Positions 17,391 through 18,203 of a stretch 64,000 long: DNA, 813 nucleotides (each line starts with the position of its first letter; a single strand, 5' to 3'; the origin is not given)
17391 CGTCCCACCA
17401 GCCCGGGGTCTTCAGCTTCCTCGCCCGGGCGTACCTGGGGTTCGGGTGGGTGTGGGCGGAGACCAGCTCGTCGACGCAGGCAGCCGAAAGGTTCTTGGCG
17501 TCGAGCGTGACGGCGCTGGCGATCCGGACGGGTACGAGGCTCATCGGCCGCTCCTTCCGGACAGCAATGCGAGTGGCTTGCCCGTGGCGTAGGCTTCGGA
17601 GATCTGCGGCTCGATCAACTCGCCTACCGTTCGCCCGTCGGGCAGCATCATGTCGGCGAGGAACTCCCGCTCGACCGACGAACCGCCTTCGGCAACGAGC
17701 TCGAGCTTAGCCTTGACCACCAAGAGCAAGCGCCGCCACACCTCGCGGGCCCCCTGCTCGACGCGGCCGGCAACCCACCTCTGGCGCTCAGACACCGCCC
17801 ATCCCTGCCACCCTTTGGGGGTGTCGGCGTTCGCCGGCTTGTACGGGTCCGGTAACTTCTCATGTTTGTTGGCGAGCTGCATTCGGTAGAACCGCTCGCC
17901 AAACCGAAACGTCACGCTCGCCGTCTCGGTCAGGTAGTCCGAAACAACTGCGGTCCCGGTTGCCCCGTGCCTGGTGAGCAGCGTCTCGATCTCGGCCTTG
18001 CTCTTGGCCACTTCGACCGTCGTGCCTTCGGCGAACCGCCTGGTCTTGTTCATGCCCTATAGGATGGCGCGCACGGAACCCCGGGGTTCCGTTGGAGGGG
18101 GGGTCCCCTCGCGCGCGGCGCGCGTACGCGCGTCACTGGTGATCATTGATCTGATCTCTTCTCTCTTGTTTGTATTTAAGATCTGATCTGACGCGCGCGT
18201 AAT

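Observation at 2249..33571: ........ box locked 9-15 nt (mostly exactly 10 nt) upstream of 13 start codons: candidate phage promoter for leaderless mRNAs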

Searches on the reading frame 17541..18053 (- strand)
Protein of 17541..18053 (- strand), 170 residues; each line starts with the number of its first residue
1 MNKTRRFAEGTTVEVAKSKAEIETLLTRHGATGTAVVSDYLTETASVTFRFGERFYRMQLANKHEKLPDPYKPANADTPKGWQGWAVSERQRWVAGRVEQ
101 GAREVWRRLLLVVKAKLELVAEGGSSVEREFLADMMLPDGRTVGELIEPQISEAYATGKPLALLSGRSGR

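Call 10: search_protein_families(library=pfam, proteins=[window:17541-18053:-], max_evalue=0.01)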
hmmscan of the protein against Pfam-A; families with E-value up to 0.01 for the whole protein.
window:17541-18053:- (170 aa): 0 families

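Call 16: search_protein_families(library=phrogs, proteins=[window:17541-18053:-], max_evalue=0.001)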
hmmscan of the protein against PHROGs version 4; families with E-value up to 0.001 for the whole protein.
window:17541-18053:- (170 aa): 1 family
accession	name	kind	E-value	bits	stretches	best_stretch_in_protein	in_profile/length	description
phrog_17260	-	unknown function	9e-31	107.9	1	6-165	3-150/158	-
